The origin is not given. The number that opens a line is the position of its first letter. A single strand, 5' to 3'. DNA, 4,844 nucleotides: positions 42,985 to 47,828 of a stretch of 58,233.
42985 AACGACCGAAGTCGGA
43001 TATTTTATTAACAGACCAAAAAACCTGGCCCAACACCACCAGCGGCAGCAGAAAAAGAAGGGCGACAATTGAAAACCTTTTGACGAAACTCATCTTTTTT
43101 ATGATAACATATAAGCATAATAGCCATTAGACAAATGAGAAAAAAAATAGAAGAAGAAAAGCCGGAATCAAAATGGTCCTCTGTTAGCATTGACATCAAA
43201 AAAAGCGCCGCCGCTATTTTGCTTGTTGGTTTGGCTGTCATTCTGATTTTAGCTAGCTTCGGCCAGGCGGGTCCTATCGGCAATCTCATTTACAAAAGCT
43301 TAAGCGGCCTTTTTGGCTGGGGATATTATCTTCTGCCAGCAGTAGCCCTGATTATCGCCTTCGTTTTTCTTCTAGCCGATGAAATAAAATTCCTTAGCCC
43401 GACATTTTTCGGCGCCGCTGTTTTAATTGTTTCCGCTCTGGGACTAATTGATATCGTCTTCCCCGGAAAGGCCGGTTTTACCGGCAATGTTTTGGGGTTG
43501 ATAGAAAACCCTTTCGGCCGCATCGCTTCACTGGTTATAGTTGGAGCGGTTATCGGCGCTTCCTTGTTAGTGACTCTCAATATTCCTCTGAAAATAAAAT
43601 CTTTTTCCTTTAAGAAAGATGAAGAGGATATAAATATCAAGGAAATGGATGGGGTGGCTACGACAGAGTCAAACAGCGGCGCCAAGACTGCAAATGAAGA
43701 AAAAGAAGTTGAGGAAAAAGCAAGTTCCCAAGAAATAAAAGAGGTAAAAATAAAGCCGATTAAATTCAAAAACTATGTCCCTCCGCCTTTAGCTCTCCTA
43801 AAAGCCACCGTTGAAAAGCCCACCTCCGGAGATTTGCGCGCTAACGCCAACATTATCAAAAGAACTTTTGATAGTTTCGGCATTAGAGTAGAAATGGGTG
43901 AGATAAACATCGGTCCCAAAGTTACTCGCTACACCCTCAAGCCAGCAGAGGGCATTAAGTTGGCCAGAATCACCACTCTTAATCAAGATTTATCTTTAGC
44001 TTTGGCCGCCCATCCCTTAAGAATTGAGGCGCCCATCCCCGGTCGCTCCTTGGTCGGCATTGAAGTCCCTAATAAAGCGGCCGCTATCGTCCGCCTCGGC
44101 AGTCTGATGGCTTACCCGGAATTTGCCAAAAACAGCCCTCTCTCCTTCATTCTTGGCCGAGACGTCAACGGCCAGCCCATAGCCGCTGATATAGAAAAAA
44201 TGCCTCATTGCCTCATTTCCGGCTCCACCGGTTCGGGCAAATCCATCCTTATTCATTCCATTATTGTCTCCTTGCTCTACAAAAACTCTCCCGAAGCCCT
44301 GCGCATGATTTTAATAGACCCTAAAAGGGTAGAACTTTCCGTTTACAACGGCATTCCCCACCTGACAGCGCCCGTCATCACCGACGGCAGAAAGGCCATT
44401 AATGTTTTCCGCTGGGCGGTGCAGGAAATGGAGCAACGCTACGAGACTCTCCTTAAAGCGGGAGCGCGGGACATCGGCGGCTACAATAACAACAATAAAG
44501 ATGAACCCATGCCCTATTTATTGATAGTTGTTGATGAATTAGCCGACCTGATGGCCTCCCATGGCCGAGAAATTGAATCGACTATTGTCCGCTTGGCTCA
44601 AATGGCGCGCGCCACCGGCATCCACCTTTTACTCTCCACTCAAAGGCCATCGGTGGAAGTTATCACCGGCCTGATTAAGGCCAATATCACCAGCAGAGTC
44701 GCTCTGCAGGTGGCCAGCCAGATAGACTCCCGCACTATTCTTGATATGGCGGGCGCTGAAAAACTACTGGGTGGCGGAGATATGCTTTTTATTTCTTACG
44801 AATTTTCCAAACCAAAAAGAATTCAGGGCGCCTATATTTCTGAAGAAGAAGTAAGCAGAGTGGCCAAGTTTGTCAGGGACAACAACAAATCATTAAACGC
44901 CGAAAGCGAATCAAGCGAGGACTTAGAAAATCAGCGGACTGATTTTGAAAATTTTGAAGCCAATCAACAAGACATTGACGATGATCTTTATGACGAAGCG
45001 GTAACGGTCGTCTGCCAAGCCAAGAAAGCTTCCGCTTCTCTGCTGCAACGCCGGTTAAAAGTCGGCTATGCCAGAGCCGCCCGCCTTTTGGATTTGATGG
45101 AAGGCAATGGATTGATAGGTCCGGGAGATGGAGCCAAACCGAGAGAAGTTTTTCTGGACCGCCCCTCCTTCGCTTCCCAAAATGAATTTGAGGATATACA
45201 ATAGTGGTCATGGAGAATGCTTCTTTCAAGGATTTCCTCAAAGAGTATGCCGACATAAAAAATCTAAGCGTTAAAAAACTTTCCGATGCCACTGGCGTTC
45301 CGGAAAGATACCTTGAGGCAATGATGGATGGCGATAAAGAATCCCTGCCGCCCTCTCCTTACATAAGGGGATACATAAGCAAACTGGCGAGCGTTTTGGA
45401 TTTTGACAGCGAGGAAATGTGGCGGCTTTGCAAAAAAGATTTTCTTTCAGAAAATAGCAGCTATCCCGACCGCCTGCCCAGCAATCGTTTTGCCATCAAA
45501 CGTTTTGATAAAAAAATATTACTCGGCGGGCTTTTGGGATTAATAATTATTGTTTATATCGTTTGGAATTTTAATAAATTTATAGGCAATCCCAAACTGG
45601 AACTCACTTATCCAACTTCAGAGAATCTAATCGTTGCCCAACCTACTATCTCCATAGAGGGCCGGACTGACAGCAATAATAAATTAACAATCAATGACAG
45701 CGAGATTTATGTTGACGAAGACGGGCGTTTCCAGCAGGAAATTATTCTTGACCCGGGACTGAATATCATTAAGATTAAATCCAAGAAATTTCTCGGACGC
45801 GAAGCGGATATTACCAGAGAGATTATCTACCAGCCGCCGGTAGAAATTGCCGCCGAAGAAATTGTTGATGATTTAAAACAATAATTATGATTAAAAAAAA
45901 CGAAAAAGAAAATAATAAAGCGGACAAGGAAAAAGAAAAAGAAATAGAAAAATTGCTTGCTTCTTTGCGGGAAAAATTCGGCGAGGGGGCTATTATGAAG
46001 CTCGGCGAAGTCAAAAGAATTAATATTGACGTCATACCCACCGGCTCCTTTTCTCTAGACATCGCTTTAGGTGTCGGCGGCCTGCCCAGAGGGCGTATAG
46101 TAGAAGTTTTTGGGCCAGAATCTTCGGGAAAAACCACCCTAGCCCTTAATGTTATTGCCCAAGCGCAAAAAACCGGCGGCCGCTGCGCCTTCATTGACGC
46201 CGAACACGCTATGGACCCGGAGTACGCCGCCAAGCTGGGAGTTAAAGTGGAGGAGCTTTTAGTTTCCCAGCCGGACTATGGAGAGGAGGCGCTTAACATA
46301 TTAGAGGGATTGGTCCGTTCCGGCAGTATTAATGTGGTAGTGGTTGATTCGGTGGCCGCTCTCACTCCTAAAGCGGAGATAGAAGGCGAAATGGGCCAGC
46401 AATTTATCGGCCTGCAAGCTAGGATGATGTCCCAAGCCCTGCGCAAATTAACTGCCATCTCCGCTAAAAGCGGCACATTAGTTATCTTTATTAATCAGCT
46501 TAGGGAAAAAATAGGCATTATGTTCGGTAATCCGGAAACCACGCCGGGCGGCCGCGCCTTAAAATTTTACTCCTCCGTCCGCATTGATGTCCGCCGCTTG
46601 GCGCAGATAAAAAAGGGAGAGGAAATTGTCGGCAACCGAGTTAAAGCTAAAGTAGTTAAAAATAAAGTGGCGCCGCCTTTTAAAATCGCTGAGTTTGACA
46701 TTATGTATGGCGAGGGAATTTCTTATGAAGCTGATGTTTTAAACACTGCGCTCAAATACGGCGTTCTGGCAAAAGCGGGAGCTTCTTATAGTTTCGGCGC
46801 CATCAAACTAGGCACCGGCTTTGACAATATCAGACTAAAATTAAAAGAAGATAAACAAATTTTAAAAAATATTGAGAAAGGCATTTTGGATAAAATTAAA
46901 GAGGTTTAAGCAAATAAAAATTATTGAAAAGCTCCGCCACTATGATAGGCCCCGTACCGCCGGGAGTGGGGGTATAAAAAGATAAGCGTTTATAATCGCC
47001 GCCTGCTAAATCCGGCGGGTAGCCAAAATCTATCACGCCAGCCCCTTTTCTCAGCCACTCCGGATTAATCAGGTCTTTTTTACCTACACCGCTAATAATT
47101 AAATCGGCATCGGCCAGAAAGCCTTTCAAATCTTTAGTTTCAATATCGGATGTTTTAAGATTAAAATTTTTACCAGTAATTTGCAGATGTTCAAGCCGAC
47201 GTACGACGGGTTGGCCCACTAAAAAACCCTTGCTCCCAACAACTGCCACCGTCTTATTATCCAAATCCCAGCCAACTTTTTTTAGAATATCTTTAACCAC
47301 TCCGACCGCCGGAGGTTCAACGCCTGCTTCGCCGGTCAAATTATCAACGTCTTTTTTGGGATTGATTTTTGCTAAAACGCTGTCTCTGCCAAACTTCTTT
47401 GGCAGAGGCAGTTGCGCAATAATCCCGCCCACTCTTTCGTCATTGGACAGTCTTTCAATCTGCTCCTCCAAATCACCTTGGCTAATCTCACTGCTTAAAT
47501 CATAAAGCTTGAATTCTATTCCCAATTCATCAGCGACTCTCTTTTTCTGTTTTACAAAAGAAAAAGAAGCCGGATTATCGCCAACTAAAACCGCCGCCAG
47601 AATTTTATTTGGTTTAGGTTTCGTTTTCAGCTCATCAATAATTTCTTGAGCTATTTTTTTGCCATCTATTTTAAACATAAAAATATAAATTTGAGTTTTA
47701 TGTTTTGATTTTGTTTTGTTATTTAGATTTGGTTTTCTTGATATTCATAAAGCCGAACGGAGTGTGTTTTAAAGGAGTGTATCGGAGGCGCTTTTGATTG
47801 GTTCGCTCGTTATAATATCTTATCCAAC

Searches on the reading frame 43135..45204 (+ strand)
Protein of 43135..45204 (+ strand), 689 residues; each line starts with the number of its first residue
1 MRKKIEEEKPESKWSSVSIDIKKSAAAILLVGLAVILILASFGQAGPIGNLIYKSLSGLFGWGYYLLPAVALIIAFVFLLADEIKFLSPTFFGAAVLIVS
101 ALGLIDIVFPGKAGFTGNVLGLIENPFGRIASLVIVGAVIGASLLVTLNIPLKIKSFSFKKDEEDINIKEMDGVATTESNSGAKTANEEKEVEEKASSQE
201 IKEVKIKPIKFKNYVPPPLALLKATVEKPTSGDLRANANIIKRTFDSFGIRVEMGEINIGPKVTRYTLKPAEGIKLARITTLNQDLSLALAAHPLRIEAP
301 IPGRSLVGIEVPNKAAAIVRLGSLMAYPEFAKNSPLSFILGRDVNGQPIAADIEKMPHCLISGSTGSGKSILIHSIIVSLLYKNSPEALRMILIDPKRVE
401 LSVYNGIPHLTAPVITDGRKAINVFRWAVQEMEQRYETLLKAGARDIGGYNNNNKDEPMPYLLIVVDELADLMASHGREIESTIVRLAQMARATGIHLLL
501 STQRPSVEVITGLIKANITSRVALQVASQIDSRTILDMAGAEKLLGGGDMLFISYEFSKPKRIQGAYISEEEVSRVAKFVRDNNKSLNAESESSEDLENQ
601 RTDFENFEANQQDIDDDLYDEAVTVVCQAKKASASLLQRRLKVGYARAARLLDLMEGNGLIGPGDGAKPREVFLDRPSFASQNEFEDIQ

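Call 73: search_protein_families(library=pfam, proteins=[window:43135-45204:+], max_evalue=0.001)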
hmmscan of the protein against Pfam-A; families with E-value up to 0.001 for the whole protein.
window:43135-45204:+ (689 aa): 5 families
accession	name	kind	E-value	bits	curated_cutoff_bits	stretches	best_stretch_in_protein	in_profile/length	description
PF01580.24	FtsK_SpoIIIE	-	1e-53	182.5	24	1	332-507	14-221/221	FtsK/SpoIIIE family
PF17854.6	FtsK_alpha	-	4.3e-27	94.7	22.9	1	217-313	2-101/101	FtsK alpha domain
PF09397.16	FtsK_gamma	-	5.7e-25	87.2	30.6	1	615-674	3-62/63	Ftsk gamma domain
PF01935.23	DUF87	-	2.4e-06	28.2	23.2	1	346-397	11-61/220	Helicase HerA, central domain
PF20703.3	nSTAND1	-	0.00043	20.5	27.1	1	340-498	17-155/379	Novel STAND NTPase 1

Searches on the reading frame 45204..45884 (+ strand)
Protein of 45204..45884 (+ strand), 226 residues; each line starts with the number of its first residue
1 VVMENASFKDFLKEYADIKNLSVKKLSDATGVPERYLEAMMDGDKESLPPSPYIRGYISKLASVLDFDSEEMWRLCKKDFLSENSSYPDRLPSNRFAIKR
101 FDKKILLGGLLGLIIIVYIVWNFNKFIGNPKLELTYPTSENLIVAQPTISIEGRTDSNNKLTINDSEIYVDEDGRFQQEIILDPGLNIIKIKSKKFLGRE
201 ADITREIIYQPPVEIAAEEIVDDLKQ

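Call 73: search_protein_families(library=pfam, proteins=[window:45204-45884:+], max_evalue=0.001)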
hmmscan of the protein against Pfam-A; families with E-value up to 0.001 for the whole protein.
window:45204-45884:+ (226 aa): 2 families
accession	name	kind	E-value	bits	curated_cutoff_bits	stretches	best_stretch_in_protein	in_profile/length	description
PF13413.12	HTH_25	-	1.7e-11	44.2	24.6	1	19-72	9-62/62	Helix-turn-helix domain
PF09136.16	Glucodextran_B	-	7.4e-10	39.1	27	1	130-208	1-80/83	Glucodextranase, domain B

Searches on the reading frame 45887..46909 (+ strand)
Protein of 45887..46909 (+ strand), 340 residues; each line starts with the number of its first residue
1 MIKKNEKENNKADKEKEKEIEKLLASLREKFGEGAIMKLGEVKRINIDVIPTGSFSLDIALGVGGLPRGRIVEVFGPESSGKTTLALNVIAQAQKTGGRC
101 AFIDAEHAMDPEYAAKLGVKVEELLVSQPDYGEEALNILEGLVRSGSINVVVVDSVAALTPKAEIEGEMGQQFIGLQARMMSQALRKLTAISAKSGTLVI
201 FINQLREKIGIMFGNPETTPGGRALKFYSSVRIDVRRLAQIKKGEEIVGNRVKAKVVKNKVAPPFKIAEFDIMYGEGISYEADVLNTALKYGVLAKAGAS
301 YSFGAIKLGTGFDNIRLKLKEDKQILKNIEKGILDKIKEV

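Call 73: search_protein_families(library=pfam, proteins=[window:45887-46909:+], max_evalue=0.001)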
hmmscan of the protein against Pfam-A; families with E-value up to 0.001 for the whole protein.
window:45887-46909:+ (340 aa): 7 families
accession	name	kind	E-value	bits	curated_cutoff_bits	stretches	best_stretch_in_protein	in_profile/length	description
PF00154.27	RecA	-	7.5e-134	445.6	27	1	18-279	1-262/262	recA bacterial DNA recombination protein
PF08423.17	Rad51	-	9e-11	41.9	22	1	44-237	2-211/244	Rad51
PF21096.2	RecA_C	-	1.3e-09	38.5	27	1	283-338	2-57/57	RecA C-terminal domain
PF06745.19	ATPase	-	4.9e-09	36.3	26.6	1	51-124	2-77/231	KaiC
PF01637.24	ATPase_2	-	0.00013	22.3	33.2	1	70-117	21-68/225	ATPase domain predominantly from Archaea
PF13191.12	AAA_16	-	0.00054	20.9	32.6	0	66-205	21-141/167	AAA ATPase domain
PF13401.12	AAA_22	-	0.00088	20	27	0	70-162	6-97/130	AAA domain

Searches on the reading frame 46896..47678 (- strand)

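Call 73: search_protein_families(library=pfam, proteins=[window:46896-47678:-], max_evalue=0.001)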
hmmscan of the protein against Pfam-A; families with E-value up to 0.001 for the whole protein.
window:46896-47678:- (260 aa): 2 families
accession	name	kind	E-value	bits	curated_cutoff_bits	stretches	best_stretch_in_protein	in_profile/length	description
PF00763.28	THF_DHG_CYH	-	1.6e-29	103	32.8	1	4-112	1-115/115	Tetrahydrofolate dehydrogenase/cyclohydrolase, catalytic domain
PF02882.25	THF_DHG_CYH_C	-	3.6e-20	72.3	27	1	118-255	13-153/160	Tetrahydrofolate dehydrogenase/cyclohydrolase, NAD(P)-binding domain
